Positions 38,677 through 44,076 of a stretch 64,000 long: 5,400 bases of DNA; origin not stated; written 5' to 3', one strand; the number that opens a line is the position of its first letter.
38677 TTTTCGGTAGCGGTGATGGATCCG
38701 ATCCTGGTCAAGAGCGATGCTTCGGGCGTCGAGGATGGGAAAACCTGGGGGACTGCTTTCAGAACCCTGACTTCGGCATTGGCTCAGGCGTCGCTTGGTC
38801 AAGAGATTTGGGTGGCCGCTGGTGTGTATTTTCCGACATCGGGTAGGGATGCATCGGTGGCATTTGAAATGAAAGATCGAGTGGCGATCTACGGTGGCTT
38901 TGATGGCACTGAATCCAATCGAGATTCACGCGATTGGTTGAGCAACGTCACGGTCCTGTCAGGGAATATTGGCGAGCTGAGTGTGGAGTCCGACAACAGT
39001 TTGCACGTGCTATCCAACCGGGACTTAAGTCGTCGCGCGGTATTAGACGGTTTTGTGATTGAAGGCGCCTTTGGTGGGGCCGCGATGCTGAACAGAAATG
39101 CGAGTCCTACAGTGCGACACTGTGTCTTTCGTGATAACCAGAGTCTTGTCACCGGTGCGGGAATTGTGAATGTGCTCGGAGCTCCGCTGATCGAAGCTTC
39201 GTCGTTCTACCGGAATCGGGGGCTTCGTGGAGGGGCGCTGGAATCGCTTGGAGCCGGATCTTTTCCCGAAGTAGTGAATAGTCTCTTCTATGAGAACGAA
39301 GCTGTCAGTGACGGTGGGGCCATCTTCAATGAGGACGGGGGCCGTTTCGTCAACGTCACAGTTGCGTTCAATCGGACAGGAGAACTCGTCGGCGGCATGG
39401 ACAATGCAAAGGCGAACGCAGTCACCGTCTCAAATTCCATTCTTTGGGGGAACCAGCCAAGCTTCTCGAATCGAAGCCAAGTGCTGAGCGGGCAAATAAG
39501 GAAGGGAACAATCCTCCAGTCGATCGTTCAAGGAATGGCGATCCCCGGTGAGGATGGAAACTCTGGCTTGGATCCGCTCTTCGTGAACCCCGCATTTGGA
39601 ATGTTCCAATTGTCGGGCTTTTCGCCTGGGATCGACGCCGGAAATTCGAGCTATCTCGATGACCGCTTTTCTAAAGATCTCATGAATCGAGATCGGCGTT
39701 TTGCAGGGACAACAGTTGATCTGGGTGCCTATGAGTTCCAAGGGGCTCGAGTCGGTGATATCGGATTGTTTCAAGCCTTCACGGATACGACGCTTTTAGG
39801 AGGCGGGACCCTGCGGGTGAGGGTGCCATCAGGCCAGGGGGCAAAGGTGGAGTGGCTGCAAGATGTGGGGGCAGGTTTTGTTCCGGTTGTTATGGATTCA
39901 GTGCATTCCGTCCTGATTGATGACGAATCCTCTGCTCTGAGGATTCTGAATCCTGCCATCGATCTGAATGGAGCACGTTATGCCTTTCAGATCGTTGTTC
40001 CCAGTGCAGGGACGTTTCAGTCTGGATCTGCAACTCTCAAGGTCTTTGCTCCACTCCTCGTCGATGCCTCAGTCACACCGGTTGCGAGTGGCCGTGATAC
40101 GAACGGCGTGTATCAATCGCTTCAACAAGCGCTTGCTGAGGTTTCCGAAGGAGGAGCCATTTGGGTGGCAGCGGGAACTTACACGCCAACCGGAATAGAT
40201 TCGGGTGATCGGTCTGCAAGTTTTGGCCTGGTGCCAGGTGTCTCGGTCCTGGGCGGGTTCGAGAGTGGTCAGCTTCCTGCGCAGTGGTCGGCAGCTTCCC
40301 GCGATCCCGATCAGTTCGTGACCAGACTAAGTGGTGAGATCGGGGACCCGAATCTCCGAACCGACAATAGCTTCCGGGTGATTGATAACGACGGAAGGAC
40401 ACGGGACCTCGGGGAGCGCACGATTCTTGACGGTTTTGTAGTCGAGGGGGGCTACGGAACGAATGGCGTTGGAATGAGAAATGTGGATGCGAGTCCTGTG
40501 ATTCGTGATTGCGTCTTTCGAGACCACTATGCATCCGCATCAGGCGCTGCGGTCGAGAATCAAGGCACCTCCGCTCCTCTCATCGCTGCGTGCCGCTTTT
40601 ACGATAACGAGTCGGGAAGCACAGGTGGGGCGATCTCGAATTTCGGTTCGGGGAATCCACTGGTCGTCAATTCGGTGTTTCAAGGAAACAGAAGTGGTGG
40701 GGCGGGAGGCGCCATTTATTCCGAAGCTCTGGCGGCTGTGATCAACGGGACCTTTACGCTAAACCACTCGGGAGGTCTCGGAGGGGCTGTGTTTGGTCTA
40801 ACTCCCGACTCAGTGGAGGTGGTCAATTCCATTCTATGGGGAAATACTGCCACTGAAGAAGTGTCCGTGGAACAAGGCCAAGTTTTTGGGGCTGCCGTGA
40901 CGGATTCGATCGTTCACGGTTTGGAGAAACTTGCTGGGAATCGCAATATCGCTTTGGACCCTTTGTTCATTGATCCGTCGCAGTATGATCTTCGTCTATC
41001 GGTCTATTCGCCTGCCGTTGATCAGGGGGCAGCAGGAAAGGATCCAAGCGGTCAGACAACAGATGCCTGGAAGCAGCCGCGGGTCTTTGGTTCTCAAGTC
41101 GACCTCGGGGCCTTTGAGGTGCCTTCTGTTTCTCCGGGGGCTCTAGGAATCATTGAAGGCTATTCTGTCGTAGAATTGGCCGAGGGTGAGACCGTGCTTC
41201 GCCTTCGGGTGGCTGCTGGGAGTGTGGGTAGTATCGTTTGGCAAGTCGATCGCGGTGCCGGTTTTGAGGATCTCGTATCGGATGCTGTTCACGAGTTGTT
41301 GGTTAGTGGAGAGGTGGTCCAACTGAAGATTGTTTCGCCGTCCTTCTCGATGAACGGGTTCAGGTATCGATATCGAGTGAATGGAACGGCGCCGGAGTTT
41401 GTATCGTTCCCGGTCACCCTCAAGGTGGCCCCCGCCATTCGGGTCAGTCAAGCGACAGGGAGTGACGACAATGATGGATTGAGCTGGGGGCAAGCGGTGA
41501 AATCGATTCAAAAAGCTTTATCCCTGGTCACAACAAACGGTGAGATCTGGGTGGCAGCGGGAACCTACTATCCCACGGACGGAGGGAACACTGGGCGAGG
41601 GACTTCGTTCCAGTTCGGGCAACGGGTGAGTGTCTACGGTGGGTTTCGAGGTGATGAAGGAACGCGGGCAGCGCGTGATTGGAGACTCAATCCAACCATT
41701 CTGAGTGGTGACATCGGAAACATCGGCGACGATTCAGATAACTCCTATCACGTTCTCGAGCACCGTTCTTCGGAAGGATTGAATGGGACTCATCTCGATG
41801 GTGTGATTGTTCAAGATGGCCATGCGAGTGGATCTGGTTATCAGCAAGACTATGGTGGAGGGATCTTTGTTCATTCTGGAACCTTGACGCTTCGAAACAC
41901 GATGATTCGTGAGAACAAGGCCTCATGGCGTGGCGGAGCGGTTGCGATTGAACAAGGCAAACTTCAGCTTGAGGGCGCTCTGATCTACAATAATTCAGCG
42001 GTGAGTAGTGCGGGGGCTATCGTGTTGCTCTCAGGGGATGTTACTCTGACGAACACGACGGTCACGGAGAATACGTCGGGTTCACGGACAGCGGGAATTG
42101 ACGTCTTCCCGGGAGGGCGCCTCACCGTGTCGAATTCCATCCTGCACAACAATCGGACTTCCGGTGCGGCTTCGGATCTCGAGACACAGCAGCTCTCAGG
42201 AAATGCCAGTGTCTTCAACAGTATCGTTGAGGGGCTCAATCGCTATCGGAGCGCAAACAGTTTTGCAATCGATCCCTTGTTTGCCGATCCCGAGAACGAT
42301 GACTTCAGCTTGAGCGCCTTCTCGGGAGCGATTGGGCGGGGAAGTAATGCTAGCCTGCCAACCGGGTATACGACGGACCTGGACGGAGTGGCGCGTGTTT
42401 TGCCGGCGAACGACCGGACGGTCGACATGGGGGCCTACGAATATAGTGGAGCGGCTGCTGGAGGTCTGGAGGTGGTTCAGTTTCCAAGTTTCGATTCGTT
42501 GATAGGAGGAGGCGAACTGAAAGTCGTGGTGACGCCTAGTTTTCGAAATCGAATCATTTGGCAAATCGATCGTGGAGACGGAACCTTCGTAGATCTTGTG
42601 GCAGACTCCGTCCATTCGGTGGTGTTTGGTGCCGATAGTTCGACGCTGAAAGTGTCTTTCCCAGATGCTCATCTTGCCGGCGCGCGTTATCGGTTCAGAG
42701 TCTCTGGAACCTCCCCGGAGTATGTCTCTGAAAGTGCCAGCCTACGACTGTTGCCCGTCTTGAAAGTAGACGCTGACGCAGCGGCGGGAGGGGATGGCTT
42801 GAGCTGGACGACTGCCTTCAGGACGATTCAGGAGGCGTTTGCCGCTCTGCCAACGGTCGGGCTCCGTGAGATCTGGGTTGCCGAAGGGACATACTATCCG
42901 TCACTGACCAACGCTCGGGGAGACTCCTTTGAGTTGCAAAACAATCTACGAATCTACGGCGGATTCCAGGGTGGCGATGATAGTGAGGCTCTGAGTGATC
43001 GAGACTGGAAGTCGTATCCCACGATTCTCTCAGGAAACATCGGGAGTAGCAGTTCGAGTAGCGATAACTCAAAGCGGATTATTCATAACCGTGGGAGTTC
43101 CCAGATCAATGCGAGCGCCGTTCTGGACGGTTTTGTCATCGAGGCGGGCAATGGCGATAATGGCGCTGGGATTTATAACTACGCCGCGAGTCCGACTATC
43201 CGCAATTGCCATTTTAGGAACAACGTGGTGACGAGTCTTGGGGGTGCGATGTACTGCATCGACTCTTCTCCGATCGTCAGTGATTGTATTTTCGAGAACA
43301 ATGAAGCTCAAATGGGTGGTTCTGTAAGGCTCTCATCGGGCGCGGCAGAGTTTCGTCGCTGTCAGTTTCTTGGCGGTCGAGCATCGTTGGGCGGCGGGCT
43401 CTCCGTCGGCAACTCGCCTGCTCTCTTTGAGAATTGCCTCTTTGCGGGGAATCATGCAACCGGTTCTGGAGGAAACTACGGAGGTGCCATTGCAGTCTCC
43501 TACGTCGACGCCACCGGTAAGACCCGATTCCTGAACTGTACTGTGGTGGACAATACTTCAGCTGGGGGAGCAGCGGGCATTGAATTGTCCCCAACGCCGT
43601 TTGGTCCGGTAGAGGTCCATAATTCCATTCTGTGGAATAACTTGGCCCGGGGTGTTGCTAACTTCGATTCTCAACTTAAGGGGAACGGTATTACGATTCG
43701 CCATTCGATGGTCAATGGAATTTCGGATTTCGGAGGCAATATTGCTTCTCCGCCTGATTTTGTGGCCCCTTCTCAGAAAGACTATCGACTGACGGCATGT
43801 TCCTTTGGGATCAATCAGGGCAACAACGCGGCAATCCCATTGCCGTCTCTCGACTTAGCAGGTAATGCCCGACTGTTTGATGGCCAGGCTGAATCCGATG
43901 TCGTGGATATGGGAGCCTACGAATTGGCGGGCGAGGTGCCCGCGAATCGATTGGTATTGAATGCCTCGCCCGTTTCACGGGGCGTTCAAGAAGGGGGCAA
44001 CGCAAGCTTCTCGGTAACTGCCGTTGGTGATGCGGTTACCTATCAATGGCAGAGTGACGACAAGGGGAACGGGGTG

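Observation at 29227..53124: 23.9-kb single ORF encoding a 7,965-aa secreted giant protein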

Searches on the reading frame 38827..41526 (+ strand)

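Call 5: search_protein_families(library=pfam, proteins=[window:38827-41526:+], max_evalue=0.01)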
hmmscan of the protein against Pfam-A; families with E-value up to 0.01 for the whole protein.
window:38827-41526:+ (900 aa): 2 families
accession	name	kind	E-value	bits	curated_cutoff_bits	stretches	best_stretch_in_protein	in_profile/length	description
PF02415.23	Chlam_PMP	-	5.7e-09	35.7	20.6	1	615-633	1-19/19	Chlamydia polymorphic membrane protein (Chlamydia_PMP) repeat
PF13229.12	Beta_helix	-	1.3e-08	35.1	25.9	2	533-650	35-141/158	Right handed beta helix region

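Call 12: search_protein_families(library=ncbifam, proteins=[window:38827-41526:+], max_evalue=0.01)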
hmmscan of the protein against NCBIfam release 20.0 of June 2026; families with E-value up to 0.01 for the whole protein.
window:38827-41526:+ (900 aa): 1 family
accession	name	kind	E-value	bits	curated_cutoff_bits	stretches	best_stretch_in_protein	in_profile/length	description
NF041518.1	choice_anch_Q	domain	1.3e-13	51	25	2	723-765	18-57/58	choice-of-anchor Q domain-containing protein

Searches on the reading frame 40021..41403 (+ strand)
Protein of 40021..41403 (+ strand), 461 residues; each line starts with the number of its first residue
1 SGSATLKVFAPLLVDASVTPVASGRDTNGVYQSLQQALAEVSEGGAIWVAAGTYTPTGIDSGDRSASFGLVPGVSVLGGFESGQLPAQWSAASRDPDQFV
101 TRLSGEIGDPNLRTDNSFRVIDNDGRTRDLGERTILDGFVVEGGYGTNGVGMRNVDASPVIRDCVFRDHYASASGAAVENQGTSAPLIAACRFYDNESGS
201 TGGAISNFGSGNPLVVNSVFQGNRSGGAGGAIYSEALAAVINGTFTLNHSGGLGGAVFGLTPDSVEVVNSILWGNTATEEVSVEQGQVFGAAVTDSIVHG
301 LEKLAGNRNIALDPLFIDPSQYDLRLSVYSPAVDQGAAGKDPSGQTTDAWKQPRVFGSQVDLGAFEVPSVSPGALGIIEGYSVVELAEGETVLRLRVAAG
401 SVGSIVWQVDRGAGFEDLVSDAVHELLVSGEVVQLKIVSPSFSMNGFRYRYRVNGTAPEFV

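Call 40: find_homologous_proteins(query=window:40021-41403:+, max_evalue=0.00001)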
Query window:40021-41403:+ (461 aa): 40 proteins with E <= 0.00001 among 8000 candidates.
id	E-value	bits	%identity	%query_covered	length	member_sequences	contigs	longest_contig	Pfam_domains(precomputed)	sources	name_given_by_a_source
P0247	3.7e-134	466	83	44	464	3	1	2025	-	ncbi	-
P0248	1.1e-38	152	36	77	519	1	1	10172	-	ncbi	ncbi:MAG: hypothetical protein ACE5E6_05575, partial [Phycisphaerae bacterium]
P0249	1.8e-37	148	26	77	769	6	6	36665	PF02415.24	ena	-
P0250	7.5e-34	136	34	77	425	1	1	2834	-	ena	-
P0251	3.0e-33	134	33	72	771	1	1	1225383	PF13573.13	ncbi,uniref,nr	ncbi:choice-of-anchor Q domain-containing protein [Spirosoma validum]|uniref:Ig-like domain-containi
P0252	5.0e-32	130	33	57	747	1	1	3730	PF02415.24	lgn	-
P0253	5.6e-32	130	33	70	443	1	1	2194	PF13229.13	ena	-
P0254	1.1e-30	125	37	77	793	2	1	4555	PF13229.13,PF02415.24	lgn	-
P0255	7.0e-30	123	28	59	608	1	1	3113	PF13229.13,PF05048.20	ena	-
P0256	1.1e-28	119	33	83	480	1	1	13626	PF00404.25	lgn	-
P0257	4.6e-26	110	30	46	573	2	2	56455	PF13229.13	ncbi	ncbi:MAG: right-handed parallel beta-helix repeat-containing protein [Phycisphaerales bacterium]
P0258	1.0e-25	109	29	77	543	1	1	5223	-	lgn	-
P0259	1.4e-24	105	31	47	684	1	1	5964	-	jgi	jgi:hypothetical protein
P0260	4.7e-23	100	32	79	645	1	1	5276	PF02415.24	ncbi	-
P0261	9.5e-22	96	30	35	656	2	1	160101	PF13229.13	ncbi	ncbi:MAG: right-handed parallel beta-helix repeat-containing protein [Planctomycetota bacterium]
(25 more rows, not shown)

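Call 61: search_solved_structures(query=A3, max_evalue=0.1, show_alignments=0)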
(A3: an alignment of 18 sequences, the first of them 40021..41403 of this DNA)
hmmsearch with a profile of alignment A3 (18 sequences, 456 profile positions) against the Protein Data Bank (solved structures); distinct sequences matched with E-value up to 0.1: 2.
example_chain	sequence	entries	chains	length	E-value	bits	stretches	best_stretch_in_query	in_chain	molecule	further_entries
7w5z_U2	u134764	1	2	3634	1.9e-18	70.1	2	162-263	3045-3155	Transmembrane protein, putative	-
9cdu_A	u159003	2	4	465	1.3e-09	40.9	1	163-371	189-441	Rhombotarget A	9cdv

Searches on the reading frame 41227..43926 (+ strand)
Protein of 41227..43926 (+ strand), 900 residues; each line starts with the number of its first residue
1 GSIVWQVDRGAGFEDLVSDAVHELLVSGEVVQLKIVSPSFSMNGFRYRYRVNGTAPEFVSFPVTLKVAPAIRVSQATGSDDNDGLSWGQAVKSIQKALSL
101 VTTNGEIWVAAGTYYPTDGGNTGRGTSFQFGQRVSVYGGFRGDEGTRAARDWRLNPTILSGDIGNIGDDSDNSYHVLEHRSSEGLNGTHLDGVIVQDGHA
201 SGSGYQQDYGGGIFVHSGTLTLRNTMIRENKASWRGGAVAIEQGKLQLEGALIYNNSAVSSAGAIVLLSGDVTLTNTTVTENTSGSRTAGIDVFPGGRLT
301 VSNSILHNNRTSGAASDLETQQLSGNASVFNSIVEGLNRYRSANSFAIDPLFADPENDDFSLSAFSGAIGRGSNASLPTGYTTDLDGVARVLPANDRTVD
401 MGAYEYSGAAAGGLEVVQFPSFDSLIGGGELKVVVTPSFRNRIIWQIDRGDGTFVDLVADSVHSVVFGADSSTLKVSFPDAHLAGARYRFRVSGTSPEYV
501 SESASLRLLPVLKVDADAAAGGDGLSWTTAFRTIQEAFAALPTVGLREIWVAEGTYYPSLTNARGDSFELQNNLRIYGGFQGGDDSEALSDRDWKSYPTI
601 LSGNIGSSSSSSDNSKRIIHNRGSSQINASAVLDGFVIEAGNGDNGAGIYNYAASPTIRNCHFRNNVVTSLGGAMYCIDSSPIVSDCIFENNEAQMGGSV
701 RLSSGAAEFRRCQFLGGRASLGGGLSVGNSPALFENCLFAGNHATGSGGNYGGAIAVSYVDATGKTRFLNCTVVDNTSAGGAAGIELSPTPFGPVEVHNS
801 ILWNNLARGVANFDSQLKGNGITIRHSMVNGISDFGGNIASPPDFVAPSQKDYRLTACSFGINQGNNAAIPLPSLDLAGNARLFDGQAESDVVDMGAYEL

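Call 5: search_protein_families(library=pfam, proteins=[window:41227-43926:+], max_evalue=0.01)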
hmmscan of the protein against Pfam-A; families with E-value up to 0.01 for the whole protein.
window:41227-43926:+ (900 aa): 2 families
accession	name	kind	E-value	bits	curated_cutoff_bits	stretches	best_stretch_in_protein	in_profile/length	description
PF13229.12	Beta_helix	-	3.3e-16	59.8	25.9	3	209-314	22-142/158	Right handed beta helix region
PF17161.10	DUF5123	-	3.2e-07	31.9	35.1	1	272-363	1-99/113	Domain of unknown function (DUF5123)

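Call 12: search_protein_families(library=ncbifam, proteins=[window:41227-43926:+], max_evalue=0.01)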
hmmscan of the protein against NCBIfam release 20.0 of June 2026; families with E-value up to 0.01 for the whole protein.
window:41227-43926:+ (900 aa): 2 families
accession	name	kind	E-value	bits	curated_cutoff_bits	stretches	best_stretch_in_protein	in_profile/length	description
NF041518.1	choice_anch_Q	domain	1.6e-12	47.5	25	2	359-406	16-57/58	choice-of-anchor Q domain-containing protein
NF047854.1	LIC10774_subfam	equivalog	1.3e-05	24.3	380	0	519-680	66-226/358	LIC10774/LIC10365 family surface protein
